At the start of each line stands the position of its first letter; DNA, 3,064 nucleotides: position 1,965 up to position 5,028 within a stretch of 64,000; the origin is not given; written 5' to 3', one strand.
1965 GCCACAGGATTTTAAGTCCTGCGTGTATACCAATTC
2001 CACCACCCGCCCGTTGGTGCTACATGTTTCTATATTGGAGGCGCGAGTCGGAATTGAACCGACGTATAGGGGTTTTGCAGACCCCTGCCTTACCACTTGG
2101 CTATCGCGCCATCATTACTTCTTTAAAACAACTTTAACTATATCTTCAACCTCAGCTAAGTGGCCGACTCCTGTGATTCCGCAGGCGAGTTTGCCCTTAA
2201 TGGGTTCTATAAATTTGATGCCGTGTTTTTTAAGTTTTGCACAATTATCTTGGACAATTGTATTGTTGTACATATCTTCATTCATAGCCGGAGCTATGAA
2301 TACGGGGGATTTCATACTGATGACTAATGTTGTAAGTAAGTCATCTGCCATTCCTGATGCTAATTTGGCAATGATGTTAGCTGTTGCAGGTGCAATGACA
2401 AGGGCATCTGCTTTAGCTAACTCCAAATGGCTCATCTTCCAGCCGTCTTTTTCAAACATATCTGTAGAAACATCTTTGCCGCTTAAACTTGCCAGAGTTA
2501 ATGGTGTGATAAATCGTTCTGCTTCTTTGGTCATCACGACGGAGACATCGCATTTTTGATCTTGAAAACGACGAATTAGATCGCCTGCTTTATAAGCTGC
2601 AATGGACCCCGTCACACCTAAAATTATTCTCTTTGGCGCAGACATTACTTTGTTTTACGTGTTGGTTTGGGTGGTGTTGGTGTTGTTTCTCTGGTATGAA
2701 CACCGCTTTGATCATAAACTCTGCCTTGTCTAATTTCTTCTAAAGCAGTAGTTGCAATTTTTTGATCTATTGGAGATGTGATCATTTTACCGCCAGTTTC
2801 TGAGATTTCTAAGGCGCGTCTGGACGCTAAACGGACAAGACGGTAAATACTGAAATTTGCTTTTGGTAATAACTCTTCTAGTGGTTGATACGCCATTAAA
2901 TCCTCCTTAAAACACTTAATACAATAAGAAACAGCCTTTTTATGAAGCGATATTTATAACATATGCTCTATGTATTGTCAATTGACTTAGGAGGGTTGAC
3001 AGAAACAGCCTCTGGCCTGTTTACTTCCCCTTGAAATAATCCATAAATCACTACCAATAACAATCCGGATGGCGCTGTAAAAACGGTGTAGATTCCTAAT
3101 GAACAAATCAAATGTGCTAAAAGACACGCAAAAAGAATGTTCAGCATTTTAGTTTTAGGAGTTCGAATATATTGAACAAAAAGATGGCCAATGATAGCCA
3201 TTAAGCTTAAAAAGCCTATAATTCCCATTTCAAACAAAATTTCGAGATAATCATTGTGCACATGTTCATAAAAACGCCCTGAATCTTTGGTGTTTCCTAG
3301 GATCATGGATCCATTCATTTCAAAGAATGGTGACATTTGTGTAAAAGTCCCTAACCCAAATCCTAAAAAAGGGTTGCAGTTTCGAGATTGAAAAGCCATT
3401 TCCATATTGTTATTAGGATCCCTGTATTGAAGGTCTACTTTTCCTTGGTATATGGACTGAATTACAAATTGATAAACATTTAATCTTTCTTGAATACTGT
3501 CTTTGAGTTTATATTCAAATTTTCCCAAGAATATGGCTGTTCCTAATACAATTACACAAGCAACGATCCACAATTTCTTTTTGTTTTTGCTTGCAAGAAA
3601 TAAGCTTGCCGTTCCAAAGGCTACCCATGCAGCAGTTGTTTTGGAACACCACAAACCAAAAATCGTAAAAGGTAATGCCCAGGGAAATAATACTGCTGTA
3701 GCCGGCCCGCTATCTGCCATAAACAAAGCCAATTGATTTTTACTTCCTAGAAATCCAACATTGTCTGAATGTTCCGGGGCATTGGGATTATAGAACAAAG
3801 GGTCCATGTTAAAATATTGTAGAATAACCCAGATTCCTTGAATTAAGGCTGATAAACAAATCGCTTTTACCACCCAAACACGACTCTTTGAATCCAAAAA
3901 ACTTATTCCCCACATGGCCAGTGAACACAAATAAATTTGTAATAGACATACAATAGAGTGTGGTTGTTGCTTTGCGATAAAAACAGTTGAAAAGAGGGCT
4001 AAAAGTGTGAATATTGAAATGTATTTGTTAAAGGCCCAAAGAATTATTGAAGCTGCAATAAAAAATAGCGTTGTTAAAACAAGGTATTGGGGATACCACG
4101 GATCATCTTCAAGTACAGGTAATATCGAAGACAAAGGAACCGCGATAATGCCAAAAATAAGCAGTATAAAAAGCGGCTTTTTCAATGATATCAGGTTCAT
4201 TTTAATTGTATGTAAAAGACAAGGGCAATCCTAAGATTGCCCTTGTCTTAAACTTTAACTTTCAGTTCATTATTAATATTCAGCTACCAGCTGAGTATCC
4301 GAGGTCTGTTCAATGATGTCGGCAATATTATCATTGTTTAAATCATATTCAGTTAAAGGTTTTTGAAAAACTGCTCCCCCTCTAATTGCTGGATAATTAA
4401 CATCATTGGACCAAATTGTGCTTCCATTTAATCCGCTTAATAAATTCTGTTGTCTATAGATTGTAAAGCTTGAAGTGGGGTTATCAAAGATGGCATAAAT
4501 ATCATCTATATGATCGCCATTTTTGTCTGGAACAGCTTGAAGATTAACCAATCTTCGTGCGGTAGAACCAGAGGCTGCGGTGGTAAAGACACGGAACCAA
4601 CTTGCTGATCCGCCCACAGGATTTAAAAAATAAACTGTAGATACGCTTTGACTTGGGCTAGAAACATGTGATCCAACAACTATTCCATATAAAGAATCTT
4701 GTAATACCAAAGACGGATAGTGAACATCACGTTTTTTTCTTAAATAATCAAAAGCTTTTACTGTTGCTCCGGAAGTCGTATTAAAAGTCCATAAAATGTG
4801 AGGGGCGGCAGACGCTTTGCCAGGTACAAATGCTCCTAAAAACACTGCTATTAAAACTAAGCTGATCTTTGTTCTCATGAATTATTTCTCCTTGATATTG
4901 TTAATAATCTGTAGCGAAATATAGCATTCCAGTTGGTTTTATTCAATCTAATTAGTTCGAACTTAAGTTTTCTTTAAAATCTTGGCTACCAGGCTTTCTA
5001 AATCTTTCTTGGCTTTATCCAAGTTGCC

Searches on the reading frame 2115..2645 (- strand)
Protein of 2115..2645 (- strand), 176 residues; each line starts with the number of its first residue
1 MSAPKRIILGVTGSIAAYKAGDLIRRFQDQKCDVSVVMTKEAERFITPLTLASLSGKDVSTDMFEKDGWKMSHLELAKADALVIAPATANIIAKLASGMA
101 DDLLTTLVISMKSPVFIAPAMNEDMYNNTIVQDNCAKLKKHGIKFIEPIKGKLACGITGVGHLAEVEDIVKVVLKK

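Call 84: search_protein_families(library=pfam, proteins=[window:2115-2645:-], max_evalue=0.01)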
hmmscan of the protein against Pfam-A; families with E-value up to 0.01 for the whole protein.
window:2115-2645:- (176 aa): 1 family
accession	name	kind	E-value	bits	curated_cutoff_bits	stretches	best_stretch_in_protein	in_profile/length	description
PF02441.25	Flavoprotein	-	5.9e-35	120.7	22.7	1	5-175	1-160/162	Flavoprotein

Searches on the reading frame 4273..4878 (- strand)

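Call 84: search_protein_families(library=pfam, proteins=[window:4273-4878:-], max_evalue=0.01)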
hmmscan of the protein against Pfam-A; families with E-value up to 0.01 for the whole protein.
window:4273-4878:- (201 aa): 1 family
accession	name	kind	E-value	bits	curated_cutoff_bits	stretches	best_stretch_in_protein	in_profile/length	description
PF13517.12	FG-GAP_3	-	0.0026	18.7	26.9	1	118-189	1-60/61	FG-GAP-like repeat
